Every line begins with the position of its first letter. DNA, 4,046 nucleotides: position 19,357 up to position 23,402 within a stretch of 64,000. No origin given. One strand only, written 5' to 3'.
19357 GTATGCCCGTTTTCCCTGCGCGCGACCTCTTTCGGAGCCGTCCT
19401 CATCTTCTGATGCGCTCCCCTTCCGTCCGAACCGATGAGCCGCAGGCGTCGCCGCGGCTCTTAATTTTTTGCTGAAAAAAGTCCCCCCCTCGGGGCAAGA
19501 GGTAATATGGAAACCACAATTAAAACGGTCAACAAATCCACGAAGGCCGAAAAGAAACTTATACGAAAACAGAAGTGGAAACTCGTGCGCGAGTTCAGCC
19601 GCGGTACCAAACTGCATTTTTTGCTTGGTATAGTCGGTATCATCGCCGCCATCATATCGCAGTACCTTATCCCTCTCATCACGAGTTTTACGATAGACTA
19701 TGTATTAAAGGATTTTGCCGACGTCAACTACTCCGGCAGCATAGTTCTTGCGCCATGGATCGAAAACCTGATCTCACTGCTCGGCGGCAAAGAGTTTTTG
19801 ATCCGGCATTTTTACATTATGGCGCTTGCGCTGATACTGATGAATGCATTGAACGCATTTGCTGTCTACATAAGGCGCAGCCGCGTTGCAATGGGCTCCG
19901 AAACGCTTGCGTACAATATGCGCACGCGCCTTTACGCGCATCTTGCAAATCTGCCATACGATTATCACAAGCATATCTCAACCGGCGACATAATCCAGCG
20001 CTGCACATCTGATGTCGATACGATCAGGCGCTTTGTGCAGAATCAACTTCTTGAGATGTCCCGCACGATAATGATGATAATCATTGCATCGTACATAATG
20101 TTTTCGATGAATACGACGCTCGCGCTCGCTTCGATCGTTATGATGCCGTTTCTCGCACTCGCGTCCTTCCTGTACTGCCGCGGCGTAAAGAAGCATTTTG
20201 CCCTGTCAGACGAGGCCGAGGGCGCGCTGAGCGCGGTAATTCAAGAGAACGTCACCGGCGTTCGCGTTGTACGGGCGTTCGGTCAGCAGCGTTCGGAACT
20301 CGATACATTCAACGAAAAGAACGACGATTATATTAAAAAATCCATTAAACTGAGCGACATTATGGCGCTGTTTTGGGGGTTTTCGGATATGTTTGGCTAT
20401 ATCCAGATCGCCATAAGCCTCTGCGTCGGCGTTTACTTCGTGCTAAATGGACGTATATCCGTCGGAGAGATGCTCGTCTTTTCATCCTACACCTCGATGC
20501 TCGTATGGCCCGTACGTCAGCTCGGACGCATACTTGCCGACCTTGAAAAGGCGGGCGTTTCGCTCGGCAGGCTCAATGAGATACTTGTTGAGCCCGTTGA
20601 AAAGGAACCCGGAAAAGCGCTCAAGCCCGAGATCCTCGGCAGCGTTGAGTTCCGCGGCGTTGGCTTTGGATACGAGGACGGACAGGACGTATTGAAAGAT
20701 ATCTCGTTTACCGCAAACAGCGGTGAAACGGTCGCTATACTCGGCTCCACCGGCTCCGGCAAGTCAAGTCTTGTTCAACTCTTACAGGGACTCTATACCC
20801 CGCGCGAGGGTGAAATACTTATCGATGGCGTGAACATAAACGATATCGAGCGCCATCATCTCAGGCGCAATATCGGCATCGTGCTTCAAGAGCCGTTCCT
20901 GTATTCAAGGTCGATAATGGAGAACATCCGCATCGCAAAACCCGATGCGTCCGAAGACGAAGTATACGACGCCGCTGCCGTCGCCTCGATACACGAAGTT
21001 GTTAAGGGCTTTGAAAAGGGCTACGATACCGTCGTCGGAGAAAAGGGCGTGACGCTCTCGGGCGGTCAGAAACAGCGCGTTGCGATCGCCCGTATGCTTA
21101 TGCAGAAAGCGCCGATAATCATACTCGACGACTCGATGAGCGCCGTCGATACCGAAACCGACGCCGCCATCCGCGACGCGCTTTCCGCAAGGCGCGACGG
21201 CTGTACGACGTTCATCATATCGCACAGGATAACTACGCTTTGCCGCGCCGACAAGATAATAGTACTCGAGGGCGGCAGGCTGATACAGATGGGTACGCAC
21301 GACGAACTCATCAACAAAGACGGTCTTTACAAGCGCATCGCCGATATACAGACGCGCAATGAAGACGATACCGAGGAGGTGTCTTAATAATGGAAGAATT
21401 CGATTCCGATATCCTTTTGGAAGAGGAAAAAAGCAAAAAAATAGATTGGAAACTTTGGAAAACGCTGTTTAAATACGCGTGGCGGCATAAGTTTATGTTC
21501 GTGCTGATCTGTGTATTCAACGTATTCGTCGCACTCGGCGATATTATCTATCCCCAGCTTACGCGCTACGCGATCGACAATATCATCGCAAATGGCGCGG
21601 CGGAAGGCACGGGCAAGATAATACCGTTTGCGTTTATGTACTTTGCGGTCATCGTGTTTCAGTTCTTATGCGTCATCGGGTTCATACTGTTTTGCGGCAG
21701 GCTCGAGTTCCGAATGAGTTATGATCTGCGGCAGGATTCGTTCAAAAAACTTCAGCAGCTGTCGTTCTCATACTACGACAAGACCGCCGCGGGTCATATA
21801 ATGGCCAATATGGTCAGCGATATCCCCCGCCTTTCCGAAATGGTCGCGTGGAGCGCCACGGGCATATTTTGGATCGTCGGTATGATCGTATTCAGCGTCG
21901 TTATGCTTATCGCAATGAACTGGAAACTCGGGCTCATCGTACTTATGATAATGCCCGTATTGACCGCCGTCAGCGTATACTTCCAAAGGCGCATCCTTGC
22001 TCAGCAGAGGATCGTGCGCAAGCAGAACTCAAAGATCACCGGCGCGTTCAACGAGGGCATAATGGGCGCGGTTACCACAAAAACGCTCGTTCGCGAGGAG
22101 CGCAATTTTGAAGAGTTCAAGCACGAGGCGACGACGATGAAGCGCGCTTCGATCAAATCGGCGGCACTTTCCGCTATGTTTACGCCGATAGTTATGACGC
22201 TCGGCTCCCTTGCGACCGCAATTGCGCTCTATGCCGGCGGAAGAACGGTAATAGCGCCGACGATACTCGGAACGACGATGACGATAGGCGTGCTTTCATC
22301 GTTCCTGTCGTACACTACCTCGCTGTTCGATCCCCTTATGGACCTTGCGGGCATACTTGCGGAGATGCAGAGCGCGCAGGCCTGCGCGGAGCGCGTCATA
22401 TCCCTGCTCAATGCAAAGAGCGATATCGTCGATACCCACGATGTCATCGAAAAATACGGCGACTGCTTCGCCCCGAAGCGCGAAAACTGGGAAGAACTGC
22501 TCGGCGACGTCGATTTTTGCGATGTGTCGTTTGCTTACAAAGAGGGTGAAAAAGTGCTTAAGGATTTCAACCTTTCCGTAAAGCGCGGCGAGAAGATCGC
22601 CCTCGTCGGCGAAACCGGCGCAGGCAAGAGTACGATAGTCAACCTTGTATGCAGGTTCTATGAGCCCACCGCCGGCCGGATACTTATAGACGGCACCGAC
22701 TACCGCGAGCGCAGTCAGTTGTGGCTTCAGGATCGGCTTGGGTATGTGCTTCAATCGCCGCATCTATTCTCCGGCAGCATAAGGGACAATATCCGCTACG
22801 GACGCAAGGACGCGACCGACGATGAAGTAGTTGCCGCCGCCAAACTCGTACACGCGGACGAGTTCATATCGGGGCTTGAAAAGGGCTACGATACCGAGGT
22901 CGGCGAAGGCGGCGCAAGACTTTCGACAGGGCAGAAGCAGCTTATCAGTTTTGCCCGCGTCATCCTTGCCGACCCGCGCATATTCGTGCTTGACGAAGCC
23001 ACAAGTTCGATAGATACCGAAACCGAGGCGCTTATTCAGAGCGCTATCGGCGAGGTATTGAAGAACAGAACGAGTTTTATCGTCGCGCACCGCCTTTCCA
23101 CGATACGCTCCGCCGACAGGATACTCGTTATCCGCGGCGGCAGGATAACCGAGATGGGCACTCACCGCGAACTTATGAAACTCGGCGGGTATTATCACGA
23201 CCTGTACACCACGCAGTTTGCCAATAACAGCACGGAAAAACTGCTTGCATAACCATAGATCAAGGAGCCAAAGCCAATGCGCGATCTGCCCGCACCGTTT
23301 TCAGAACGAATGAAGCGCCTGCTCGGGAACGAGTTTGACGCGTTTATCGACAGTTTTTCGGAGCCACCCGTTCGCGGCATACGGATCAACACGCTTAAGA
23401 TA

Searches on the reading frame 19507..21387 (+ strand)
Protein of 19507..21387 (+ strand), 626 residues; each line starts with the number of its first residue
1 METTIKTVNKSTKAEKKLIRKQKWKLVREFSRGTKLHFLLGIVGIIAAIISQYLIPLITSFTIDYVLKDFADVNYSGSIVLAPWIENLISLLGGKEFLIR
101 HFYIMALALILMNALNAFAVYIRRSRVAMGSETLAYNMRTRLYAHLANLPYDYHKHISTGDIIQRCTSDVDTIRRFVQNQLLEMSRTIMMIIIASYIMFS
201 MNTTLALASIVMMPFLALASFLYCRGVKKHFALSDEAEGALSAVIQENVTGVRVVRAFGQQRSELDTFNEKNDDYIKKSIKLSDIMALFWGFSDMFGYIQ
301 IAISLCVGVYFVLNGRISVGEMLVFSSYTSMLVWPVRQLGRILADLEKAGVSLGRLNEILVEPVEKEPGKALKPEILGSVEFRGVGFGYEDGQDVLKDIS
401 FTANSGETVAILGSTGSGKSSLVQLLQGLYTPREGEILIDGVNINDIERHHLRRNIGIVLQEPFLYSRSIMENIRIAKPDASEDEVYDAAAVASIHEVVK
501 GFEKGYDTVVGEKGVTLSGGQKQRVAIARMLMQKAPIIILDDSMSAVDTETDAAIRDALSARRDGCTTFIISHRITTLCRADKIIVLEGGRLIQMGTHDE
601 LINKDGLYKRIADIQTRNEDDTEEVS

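Call 5: search_protein_families(library=pfam, proteins=[window:19507-21387:+])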
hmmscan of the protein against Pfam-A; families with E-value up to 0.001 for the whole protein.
window:19507-21387:+ (626 aa): 3 families
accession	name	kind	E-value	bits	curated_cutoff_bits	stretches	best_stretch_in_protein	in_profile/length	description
PF00664.28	ABC_membrane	-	4.7e-49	167.9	28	1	40-336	3-274/274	ABC transporter transmembrane region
PF00005.33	ABC_tran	-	6.7e-35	121.1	25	1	396-543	1-135/137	ABC transporter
PF02463.25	SMC_N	-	5.5e-09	36.2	40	1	434-585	108-209/220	RecF/RecN/SMC N terminal domain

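Call 22: search_solved_structures(query=window:19507-21387:+, max_evalue=1e-40)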
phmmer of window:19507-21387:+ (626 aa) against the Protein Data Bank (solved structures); distinct sequences matched with E-value up to 1e-40: 258 (the best 60 are shown).
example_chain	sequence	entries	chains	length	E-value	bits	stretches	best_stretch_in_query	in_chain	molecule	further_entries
7zka_A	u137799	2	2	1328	6.3e-142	477.1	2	8-618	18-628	ATP-dependent translocase ABCB1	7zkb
6fn4_A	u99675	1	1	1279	6.4e-142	477.1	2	9-618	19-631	Apo form of Human-mouse chimeric ABCB1 (ABCB1HM) in complex with Antigen binding fragment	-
7zk4_A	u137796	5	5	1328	1.3e-141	476.1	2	8-618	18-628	ATP-dependent translocase ABCB1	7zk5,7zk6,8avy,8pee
6fn1_A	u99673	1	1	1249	1.5e-141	475.8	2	120-618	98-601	Human-mouse chimeric ABCB1 (ABCBHM)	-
6qee_A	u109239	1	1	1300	2.2e-141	475.3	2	9-618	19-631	ABCB1HM-EQ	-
7zk8_A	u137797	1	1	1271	4.8e-141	474.2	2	8-618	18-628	ATP-dependent translocase ABCB1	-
4lsg_A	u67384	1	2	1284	2e-140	472.2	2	8-618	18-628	Multidrug resistance protein 1A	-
3g5u_A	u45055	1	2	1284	2.6e-140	471.7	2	8-618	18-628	Multidrug resistance protein 1a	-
4ksb_A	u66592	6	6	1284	2.9e-140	471.6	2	8-618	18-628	Multidrug resistance protein 1A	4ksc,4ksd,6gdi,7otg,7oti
6ujp_A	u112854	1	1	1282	3e-140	471.6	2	8-618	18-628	ATP-dependent translocase ABCB1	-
6ujw_A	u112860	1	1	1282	3.6e-140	471.3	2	8-618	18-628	ATP-dependent translocase ABCB1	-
4m1m_A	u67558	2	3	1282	3.6e-140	471.3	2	8-618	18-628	Multidrug resistance protein 1A | ATP-dependent translocase ABCB1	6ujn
5kpi_A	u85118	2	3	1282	3.7e-140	471.2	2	8-618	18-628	Multidrug resistance protein 1A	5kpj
6ujs_A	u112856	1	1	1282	3.9e-140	471.2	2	8-618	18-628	ATP-dependent translocase ABCB1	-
3g60_A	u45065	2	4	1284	3.9e-140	471.2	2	8-618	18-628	Multidrug resistance protein 1a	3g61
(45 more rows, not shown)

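Call 46: find_related_loci(query=window:19507-21387:+, collection=genome_contigs, flank=1000)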
Query window:19507-21387:+ (626 aa) in genome_contigs; peptide patterns used: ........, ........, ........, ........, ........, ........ (x = any residue, [..] = any of these).
90 stretches matched a pattern; 39 encode a relative of the query (tblastn E <= 1e-3); 39 distinct loci.
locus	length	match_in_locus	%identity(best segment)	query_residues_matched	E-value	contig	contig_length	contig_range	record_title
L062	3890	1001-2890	77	1-626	0e+0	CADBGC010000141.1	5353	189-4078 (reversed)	MAG: uncultured Clostridiales bacterium isolate RUG13931 genome assembly, contig: RUG13931_asm_141, whole genome shotgun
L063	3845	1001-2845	77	7-621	0e+0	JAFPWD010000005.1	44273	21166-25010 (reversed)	MAG: Clostridia bacterium isolate RGIG1529 Goat_Abomasum-5__c93, whole genome shotgun sequence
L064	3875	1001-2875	77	1-621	0e+0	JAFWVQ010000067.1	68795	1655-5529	MAG: Clostridia bacterium isolate RGIG6112 Sheep_Omasum.Co__c3255553, whole genome shotgun sequence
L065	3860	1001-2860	75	6-621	0e+0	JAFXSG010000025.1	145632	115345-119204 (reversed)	MAG: Clostridia bacterium isolate RGIG6699 Sheep_Rumen-2__c522089, whole genome shotgun sequence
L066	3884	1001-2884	72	1-621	0e+0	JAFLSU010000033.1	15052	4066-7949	MAG: Christensenellaceae bacterium isolate HAN035 Seq33, whole genome shotgun sequence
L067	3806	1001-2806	73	20-621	0e+0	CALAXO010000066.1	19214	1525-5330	MAG TPA_asm: uncultured Clostridia bacterium isolate SRR1747021_bin.129_CONCOCT_v1.1_MAG genome assembly, contig: ERZ808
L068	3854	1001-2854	68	6-623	0e+0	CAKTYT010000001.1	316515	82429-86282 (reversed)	MAG: uncultured Clostridia bacterium isolate REFINED_METABAT215_TOP10_CONTIGS_1500_ASSEMBLY_K77_MERGED__Hadza_MoBio_hadz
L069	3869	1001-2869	66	1-624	0e+0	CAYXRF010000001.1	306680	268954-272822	MAG TPA_asm: uncultured Oscillospiraceae bacterium isolate SRP294416_co3_738 genome assembly, contig: NODE_5_length_3066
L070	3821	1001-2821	67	20-626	0e+0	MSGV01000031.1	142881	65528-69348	MAG: Christensenellaceae bacterium Phil7 707_L1_merged_contig_524, whole genome shotgun sequence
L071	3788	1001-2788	65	26-621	0e+0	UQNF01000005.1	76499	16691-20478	uncultured Clostridium sp. isolate UMGS453 genome assembly, contig: NODE_142_length_76499_cov_7.576056, whole genome sho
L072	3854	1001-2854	67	9-626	0e+0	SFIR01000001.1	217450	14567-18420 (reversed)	MAG: Clostridiales bacterium isolate W1P25.007 Contig5, whole genome shotgun sequence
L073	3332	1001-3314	51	89-620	0e+0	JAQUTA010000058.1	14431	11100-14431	MAG: Lutispora sp. isolate STD2_109 NODE_15776_length_14431_cov_8.140101_Sandtown_D2, whole genome shotgun sequence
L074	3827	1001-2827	43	9-621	7e-153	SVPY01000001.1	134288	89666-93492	MAG: Oscillospiraceae bacterium isolate SIG603 NODE_2805_length_134288_cov_2.220384, whole genome shotgun sequence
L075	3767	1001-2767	42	16-620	7e-151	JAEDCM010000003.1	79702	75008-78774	MAG: Anaeroplasmataceae bacterium isolate MAG006 NODE_120_length_79702_cov_14.100933, whole genome shotgun sequence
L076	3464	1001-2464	45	131-615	1e-143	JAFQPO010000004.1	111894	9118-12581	MAG: Bacilli bacterium isolate RGIG2034 Goat_Colon-1__c225, whole genome shotgun sequence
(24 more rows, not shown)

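Call 58: search_protein_families(library=ncbifam, proteins=[window:19507-21387:+], max_evalue=1e-20)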
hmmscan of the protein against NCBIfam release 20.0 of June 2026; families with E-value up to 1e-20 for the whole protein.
window:19507-21387:+ (626 aa): 95 families (the best 25 are shown)
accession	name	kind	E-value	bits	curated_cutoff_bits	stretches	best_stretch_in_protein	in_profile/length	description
TIGR02203.1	MsbA_lipidA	equivalog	1.9e-117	393.1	602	1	57-617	27-571/572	lipid A export permease/ATP-binding protein MsbA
TIGR02204.1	MsbA_rel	hypoth_equivalog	6.6e-117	391.5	780.4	1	108-615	63-575/576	ABC transporter, permease/ATP-binding protein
NF052233.1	CphA_assoc_ABC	equivalog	7.9e-116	388.2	880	1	103-623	229-751/766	cyanophycin metabolism-associated ABC transporter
TIGR01846.1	type_I_sec_HlyB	subfamily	2.4e-112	376.5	725.55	1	103-616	179-693/694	type I secretion system permease/ATPase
NF010178.0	PRK13657.1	equivalog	2.3e-107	359.9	733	1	109-622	59-577/588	glucan ABC transporter ATP-binding protein/ permease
TIGR00958.1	3a01208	subfamily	6.7e-106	355.2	874.6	1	22-611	148-710/711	antigen peptide transporter 2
NF045513.1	HepA_fam_ABC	equivalog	1.1e-101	341.2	725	1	6-609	6-603/610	heterocyst formation ABC transporter subunit HepA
TIGR03375.1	type_I_sec_LssB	subfamily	1.2e-92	311.4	693.1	1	102-604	188-691/696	type I secretion system permease/ATPase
NF008381.0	PRK11176.1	equivalog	3.5e-92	309.7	867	1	102-616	64-580/582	lipid A ABC transporter ATP-binding protein/permease MsbA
TIGR01192.1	chvA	subfamily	3.7e-92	309.8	585.4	1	124-611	73-566/585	glucan export ABC transporter ATP-binding protein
NF008055.0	PRK10789.1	equivalog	8e-92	308.5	845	1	105-615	58-571/590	SmdA family multidrug ABC transporter permease/ATP-binding protein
TIGR01193.1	bacteriocin_ABC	subfamily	1.6e-91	307.9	523.85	1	101-612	194-706/708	peptide cleavage/export ABC transporter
TIGR03796.1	NHLM_micro_ABC1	equivalog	1.6e-91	307.6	853.3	1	105-611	196-708/710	NHLP family bacteriocin export ABC transporter peptidase/permease/ATPase subunit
TIGR03797.1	NHLM_micro_ABC2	equivalog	5.4e-88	296.2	709.4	1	105-615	176-685/686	NHLP bacteriocin export ABC transporter permease/ATPase subunit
NF000474.1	tet_ABC_46_A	exception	9.6e-78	262.1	1250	1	105-619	56-572/574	tetracycline efflux ABC transporter Tet(46) subunit A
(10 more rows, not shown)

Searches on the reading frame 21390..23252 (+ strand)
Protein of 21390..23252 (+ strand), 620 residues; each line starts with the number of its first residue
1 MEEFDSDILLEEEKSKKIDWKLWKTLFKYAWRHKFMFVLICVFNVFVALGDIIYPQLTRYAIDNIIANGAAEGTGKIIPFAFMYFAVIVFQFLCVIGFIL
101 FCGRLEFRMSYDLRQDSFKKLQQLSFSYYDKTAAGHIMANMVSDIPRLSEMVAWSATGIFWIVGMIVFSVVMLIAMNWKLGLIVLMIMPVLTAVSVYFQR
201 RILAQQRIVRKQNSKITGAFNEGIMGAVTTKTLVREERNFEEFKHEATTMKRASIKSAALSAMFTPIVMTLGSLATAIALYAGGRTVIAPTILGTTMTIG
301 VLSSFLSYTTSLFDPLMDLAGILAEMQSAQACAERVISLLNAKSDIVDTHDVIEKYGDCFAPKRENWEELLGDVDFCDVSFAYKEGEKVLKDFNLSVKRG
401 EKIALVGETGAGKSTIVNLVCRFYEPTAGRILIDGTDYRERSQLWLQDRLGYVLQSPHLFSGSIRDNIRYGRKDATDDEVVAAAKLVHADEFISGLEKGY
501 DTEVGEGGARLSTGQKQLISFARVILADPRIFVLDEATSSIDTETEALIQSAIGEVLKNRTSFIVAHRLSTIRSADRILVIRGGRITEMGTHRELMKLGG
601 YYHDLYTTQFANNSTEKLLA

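Call 5: search_protein_families(library=pfam, proteins=[window:21390-23252:+])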
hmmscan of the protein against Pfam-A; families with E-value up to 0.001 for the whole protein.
window:21390-23252:+ (620 aa): 3 families
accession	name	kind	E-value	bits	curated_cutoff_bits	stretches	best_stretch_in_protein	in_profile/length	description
PF00664.28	ABC_membrane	-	8.4e-39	134.3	28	1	38-316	2-274/274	ABC transporter transmembrane region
PF00005.33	ABC_tran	-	9.7e-31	107.6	25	1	390-539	1-137/137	ABC transporter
PF02463.25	SMC_N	-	6.5e-05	22.9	40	0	510-581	136-211/220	RecF/RecN/SMC N terminal domain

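Call 23: search_solved_structures(query=window:21390-23252:+, max_evalue=1e-40)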
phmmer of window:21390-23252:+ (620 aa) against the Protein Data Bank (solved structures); distinct sequences matched with E-value up to 1e-40: 246 (the best 60 are shown).
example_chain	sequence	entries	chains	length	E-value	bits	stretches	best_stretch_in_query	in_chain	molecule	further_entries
36cg_U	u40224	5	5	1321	7.4e-142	477.4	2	75-614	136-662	Bile salt export pump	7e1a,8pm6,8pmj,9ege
8pmd_A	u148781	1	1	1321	1.8e-141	476.1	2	75-614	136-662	Bile salt export pump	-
7dv5_U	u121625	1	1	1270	2.9e-141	475.4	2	75-614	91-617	Bile salt export pump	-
9n1y_A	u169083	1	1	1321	6.7e-141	474.2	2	75-614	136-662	Bile salt export pump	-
6ujt_A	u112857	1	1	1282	8.6e-141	473.9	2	88-616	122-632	ATP-dependent translocase ABCB1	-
6ujw_A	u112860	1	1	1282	9.6e-141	473.7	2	88-616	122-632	ATP-dependent translocase ABCB1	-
6ujr_A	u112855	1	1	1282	1.1e-140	473.5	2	88-616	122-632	ATP-dependent translocase ABCB1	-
4lsg_A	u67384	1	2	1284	1.3e-140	473.3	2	87-616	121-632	Multidrug resistance protein 1A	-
6ujp_A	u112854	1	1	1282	1.4e-140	473.2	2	88-616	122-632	ATP-dependent translocase ABCB1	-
3g5u_A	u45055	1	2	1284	1.6e-140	473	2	87-616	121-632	Multidrug resistance protein 1a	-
6ujs_A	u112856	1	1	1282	1.6e-140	473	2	88-616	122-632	ATP-dependent translocase ABCB1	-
4m1m_A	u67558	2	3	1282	1.7e-140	472.9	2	88-616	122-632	Multidrug resistance protein 1A | ATP-dependent translocase ABCB1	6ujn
5kpi_A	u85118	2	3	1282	2.4e-140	472.4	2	87-616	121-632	Multidrug resistance protein 1A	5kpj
4ksb_A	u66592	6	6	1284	2.5e-140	472.4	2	87-616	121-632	Multidrug resistance protein 1A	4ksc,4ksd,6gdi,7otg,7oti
4m2s_A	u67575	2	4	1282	2.5e-140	472.3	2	88-616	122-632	Multidrug resistance protein 1A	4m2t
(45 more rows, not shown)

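Call 58: search_protein_families(library=ncbifam, proteins=[window:21390-23252:+], max_evalue=1e-20)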
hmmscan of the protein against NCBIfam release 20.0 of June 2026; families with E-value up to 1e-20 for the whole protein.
window:21390-23252:+ (620 aa): 60 families (the best 25 are shown)
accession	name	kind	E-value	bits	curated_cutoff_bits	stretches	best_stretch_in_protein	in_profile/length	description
TIGR02204.1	MsbA_rel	hypoth_equivalog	2e-119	399.9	780.4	1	24-610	7-576/576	ABC transporter, permease/ATP-binding protein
TIGR02203.1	MsbA_lipidA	equivalog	2.1e-115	386.4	602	1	23-611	2-571/572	lipid A export permease/ATP-binding protein MsbA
NF052233.1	CphA_assoc_ABC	equivalog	4.7e-112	375.7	880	1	13-616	163-750/766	cyanophycin metabolism-associated ABC transporter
TIGR00958.1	3a01208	subfamily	4.7e-111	372.3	874.6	1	11-605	139-710/711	antigen peptide transporter 2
NF010178.0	PRK13657.1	equivalog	7.1e-104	348.3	733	1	23-614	7-575/588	glucan ABC transporter ATP-binding protein/ permease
NF045513.1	HepA_fam_ABC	equivalog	3.8e-101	339.4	725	1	62-609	79-609/610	heterocyst formation ABC transporter subunit HepA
TIGR01846.1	type_I_sec_HlyB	subfamily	7.2e-98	328.6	725.55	1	31-609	135-692/694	type I secretion system permease/ATPase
NF008381.0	PRK11176.1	equivalog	5e-96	322.3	867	1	17-611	7-581/582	lipid A ABC transporter ATP-binding protein/permease MsbA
TIGR03796.1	NHLM_micro_ABC1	equivalog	1.1e-94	318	853.3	1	21-605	140-708/710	NHLP family bacteriocin export ABC transporter peptidase/permease/ATPase subunit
NF008056.1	PRK10790.1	equivalog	1.4e-86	291.3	746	1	19-614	7-580/584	SmdB family multidrug efflux ABC transporter permease/ATP-binding protein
TIGR03375.1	type_I_sec_LssB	subfamily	4e-85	286.5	693.1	1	15-596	134-689/696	type I secretion system permease/ATPase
NF000475.1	tet_ABC_46_B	exception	9.9e-83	278.6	1250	1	50-609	31-574/578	tetracycline efflux ABC transporter Tet(46) subunit B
TIGR03797.1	NHLM_micro_ABC2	equivalog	7.2e-82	275.9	709.4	1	28-609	128-685/686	NHLP bacteriocin export ABC transporter permease/ATPase subunit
NF008055.0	PRK10789.1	equivalog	1e-79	268.6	845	1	26-610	10-572/590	SmdA family multidrug ABC transporter permease/ATP-binding protein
TIGR01193.1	bacteriocin_ABC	subfamily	2.4e-79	267.7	523.85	1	26-607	147-707/708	peptide cleavage/export ABC transporter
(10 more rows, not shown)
